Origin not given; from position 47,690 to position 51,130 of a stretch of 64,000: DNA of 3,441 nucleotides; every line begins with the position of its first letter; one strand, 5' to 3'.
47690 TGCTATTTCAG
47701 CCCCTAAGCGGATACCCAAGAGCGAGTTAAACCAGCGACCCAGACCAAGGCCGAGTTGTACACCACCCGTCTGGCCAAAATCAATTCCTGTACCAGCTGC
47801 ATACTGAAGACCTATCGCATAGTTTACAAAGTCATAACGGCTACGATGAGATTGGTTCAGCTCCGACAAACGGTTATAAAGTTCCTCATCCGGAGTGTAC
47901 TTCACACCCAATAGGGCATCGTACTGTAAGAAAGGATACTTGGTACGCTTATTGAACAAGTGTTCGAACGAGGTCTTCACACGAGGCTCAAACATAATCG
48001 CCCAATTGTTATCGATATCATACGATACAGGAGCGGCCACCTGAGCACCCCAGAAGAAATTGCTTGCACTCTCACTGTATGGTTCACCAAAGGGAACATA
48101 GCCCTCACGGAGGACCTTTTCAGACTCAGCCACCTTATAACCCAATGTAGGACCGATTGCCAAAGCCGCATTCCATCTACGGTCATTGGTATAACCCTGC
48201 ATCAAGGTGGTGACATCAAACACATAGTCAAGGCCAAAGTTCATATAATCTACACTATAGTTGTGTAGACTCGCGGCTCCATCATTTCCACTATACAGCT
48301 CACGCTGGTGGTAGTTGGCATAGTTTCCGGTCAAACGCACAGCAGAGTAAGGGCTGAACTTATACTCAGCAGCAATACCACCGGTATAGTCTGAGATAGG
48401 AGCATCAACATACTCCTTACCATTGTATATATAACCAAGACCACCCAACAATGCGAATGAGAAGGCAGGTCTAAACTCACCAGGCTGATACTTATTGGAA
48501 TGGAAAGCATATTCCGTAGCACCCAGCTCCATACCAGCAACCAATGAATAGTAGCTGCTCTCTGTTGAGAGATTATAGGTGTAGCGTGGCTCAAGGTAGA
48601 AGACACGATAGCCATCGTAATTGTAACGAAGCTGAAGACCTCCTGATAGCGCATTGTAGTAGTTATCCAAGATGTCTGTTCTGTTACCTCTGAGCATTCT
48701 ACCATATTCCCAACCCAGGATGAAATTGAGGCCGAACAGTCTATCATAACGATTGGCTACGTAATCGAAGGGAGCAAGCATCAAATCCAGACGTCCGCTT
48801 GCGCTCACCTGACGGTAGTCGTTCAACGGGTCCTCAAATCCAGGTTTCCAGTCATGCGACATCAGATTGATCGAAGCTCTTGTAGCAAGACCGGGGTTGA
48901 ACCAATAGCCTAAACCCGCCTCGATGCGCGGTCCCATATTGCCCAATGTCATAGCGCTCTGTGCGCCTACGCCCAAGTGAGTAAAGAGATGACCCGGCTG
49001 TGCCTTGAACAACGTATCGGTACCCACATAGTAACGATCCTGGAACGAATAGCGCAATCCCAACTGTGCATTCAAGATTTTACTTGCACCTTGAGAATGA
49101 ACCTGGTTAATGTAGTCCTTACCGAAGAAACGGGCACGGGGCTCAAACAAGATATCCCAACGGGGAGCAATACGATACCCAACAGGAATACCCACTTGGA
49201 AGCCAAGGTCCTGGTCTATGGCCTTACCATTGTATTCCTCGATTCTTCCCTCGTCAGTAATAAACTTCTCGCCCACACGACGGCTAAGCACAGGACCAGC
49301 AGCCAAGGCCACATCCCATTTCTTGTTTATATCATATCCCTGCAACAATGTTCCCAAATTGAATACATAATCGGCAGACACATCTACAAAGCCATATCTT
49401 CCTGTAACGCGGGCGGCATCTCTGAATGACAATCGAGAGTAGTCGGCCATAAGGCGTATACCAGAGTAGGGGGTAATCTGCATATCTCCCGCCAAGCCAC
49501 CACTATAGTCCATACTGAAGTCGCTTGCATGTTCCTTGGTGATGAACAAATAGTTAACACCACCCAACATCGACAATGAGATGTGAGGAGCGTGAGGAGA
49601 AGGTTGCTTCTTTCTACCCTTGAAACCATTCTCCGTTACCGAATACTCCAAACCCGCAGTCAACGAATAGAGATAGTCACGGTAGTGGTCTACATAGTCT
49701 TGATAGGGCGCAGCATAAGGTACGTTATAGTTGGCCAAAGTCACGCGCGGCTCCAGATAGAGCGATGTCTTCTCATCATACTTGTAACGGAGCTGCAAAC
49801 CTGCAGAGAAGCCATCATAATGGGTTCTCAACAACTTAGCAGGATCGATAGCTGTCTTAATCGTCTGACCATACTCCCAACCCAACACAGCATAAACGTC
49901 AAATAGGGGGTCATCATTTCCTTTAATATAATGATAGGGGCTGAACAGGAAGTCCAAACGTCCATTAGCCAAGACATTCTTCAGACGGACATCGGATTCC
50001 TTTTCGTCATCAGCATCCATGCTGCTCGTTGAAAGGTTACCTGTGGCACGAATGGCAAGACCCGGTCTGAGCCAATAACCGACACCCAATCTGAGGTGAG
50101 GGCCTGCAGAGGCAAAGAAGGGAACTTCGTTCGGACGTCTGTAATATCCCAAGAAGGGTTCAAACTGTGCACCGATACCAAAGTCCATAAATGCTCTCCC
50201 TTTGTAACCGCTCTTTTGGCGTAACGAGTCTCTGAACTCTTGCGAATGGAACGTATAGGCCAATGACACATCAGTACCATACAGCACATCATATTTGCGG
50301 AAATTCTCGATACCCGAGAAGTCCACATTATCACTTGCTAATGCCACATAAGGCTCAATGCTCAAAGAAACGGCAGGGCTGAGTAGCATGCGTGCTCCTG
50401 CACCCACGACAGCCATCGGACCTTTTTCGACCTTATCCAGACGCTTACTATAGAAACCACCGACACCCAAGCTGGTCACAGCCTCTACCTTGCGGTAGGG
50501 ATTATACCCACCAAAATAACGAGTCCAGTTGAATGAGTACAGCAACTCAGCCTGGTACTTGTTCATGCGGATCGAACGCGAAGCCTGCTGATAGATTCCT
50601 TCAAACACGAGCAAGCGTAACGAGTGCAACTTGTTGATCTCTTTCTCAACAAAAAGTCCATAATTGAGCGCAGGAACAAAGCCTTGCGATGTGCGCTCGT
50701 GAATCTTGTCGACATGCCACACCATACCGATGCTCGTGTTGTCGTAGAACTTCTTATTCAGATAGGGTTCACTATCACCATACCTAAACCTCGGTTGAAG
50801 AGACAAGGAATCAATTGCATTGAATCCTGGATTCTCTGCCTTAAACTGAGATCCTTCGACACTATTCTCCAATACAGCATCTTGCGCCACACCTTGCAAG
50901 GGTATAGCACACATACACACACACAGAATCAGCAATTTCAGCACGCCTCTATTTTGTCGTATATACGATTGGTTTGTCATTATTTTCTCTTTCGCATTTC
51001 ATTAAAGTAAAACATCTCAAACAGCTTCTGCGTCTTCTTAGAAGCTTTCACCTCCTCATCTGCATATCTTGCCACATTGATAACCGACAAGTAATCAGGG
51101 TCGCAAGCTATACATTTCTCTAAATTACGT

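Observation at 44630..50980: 2116-aa protein made of about eleven tandem small beta-barrel-like modules (candidate poly-barrel outer-membrane protein)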

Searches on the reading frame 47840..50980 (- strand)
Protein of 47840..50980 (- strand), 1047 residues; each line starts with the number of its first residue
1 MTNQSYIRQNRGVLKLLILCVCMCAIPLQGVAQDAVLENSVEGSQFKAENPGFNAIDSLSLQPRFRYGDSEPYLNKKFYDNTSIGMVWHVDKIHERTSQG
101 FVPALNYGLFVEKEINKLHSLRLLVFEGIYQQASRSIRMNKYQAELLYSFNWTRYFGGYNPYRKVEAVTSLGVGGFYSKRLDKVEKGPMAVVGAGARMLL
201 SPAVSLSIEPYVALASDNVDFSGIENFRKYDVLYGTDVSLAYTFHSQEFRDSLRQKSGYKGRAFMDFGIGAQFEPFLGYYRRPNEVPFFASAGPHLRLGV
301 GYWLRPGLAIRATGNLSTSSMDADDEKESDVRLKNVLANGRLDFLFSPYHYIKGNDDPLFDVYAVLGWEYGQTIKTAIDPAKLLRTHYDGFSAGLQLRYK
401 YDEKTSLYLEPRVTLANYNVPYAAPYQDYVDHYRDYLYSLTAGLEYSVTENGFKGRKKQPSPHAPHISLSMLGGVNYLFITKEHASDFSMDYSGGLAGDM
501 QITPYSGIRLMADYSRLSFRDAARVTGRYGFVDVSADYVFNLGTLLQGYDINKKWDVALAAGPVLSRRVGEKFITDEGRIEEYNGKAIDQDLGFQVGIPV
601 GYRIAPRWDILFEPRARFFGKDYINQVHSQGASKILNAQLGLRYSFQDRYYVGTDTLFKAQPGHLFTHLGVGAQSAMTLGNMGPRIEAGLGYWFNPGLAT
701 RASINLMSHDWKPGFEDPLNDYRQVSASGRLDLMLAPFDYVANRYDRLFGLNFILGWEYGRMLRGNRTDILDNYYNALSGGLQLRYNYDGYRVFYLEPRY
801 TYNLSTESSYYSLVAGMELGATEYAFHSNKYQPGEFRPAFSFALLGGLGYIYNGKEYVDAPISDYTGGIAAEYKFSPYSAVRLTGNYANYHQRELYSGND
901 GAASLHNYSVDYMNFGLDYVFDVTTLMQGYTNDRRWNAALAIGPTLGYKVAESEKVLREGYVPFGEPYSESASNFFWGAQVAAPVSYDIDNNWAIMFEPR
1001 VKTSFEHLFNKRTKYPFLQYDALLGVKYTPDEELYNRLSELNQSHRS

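Call 58: predict_structure(alignment_id=A2)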
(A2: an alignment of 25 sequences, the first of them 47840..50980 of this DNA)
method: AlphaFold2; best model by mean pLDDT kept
length: 1047 residues; sequences in the alignment: 25
mean_pLDDT: 73.2   pTM: 0.51
mean pLDDT of the five models: 73.2, 72.3, 70.2, 69.2, 45.2
residues with pLDDT >= 90: 90; 70-90: 594; 50-70: 253; < 50: 110
segments of 3 or more residues with pLDDT < 50: 1-78, 281-283, 324-330, 483-488, 578-580, 652-657
pLDDT, mean of each block of 10 residues (from residue 1): 32 44 35 28 28 32 34 44 79 66 73 81 85 68 89 72 76 87 84 81 74 81 64 81 67 56 83 69 55 81 77 80 49 71 78 62 82 68 71 86 86 80 64 78 85 74 77 73 48 81 83 78 65 89 84 84 88 59 65 88 81 84 64 74 73 49 87 73 82 88 83 53 78 81 73 88 65 82 85 88 78 88 81 81 87 64 75 89 88 69 69 90 88 82 90 71 58 81 87 87 78 73 88 70 54
secondary structure, 60 per line:
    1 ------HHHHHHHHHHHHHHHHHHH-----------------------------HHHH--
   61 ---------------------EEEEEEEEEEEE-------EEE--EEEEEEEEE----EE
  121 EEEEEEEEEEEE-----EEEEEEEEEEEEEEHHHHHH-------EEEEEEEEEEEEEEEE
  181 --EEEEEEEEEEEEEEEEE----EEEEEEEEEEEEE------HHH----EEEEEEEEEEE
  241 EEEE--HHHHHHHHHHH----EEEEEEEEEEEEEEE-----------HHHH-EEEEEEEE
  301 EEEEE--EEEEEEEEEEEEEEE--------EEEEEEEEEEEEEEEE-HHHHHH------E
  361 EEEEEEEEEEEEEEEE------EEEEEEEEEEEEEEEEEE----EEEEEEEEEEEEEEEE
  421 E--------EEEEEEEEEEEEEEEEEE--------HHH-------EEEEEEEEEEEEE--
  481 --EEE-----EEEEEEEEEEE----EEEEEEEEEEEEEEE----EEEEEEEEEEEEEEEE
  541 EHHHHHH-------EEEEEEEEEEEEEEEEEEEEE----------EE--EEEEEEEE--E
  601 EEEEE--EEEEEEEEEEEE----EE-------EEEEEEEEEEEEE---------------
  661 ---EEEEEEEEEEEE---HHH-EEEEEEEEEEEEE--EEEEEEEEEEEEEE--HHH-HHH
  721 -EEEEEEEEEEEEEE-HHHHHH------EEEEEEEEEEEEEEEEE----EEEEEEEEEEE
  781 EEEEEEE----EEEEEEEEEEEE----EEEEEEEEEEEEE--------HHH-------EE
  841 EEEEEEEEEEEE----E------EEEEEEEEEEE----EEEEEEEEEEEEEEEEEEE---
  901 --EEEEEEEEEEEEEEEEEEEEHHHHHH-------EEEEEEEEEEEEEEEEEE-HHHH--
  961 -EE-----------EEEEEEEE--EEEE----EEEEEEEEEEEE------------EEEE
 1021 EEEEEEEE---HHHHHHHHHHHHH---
elements in order (helices of 4 or more, strands of 3 or more residues): H7-25 H55-58 E82-93 E101-103 E106-114 E119-132 E138-151 H152-157 E165-180 E183-199 E204-216 E230-244 H247-257 E262-276 H288-291 E293-305 E308-322 E331-346 H348-353 E360-376 E383-400 E405-421 E430-447 E466-478 E483-485 E491-501 E506-520 E525-541 H542-547 E555-575 E590-597 E600-605 E608-619 E633-645 E664-675 E683-695 E698-711 E722-735 H737-742 E749-765 E770-787 E792-803 E808-820 E839-852 E864-874 E879-897 E903-922 H923-928 E936-953 H955-958 E975-982 E985-988 E993-1004 E1017-1028 H1032-1044

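Call 61: fold_search(model_id=the predicted structure, library=pdb)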
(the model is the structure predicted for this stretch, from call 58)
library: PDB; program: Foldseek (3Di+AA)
matches with E <= 10: 837; with E <= 0.001: 180
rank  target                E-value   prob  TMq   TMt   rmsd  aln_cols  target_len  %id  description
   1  5fr8_A                2.0e-07  0.98  0.08  0.11  36.0       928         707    9  Crystal structure of the siderophore receptor PirA from Acinetobacter baumannii (released 2016-05-11)
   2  5mzs                  9.9e-07  0.99  0.09  0.12  31.1       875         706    9  Crystal structure of the ferric enterobactin receptor (PfeA) mutant (R480A_Q482A) from Pseudomonas aeruginosa (released 2018-02-14)
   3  7omm_A                9.9e-07  0.96  0.10  0.12  35.7      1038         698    9  Cryo-EM structure of N. gonorhoeae LptDE in complex with ProMacrobodies (MBPs have not been built de novo) (released 2022-05-04)
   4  9a2z_MODEL_1_A        1.2e-06  0.98  0.08  0.11  33.9       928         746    8  Model of E. coli FepA by in-cell photo-crosslinking MS and deep learning (released 2023-02-24)
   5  5m9b                  1.6e-06  0.99  0.09  0.12  32.2       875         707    8  Crystal structure of the ferric enterobactin receptor (PfeA) from Pseudomonas aeruginosa (released 2018-02-21)
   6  8h1s_C                1.6e-06  0.96  0.10  0.12  34.6      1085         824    8  Crystal structure of apo-LptDE complex (released 2023-10-11)
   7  6r2q_B                1.8e-06  0.99  0.11  0.13  30.0       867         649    9  Structure of the Mtr complex (released 2020-04-22)
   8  6z9y_D                2.0e-06  1.00  0.10  0.14  29.3       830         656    9  Copper transporter OprC (released 2021-06-30)
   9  6i2j                  2.0e-06  0.97  0.08  0.11  31.6       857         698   10  Crystal structure of the ferric enterobactin receptor mutant (Q482A) from Pseudomonas aeruginosa (PfeA) in complex with  (released 2019-01-16)
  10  5out                  2.4e-06  0.99  0.09  0.12  30.5       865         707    9  CRYSTAL STRUCTURE OF THE FERRIC ENTEROBACTIN RECEPTOR (PFEA) MUTANT (G324V) FROM PSEUDOMONAS AERUGINOSA (released 2018-09-05)
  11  1nqg                  3.5e-06  0.99  0.09  0.14  29.3       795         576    8  OUTER MEMBRANE COBALAMIN TRANSPORTER (BTUB) FROM E. COLI, WITH BOUND CALCIUM (released 2003-04-29)
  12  5fok_A                4.2e-06  0.93  0.07  0.11  34.4       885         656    8  Crystal structure of the siderophore receptor PiuA from Pseudomonas aeruginosa (released 2016-05-11)
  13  8ae1_A                4.6e-06  0.90  0.09  0.10  27.2       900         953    8  Structure of trimeric SlpA outer membrane protein (released 2022-11-30)
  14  9nn6_A                4.8e-06  0.97  0.08  0.12  33.4       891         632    8  E. coli Cir in Complex with the RBD of Microcin V (released 2025-09-24)
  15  2o5p_B                4.8e-06  0.93  0.08  0.11  32.7       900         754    7  Crystal structure of the full length ferric pyoverdine outer membrane receptor FpvA of Pseudomonas aeruginosa in its a (released 2007-10-30)
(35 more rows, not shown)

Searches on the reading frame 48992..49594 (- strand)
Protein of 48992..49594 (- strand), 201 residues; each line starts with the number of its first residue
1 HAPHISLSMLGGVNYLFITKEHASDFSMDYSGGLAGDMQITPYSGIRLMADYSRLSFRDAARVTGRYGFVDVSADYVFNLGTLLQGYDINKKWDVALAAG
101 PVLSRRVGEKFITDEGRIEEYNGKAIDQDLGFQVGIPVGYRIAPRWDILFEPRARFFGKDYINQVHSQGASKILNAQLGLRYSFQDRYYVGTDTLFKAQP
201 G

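Call 10: search_protein_families(library=pfam, proteins=[window:48992-49594:-], max_evalue=1)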
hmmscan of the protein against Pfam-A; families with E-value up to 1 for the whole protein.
seq(201 aa): 2 families
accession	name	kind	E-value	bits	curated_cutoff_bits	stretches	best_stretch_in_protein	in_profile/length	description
PF13505.12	OMP_b-brl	-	0.0013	19.3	28.7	1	22-184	36-175/175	Outer membrane protein beta-barrel domain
PF13568.12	OMP_b-brl_2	-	0.0031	18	27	1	8-147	12-161/175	Outer membrane protein beta-barrel domain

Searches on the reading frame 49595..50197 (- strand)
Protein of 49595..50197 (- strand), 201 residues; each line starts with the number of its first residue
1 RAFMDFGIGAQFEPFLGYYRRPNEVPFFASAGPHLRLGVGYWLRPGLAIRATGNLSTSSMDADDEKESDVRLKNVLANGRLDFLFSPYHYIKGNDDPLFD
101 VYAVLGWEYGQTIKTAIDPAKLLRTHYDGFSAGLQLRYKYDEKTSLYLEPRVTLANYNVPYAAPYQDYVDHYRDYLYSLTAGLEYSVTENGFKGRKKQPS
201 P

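Call 10: search_protein_families(library=pfam, proteins=[window:49595-50197:-], max_evalue=1)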
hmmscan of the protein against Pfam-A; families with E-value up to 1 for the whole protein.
seq(201 aa): 3 families
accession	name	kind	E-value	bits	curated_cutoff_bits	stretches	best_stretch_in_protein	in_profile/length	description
PF13505.12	OMP_b-brl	-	0.00013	22.7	28.7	1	30-156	41-156/175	Outer membrane protein beta-barrel domain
PF13568.12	OMP_b-brl_2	-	0.0043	17.6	27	1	130-188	109-157/175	Outer membrane protein beta-barrel domain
PF03797.25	Autotransporter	-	0.21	11.8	26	1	37-155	30-143/255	Autotransporter beta-domain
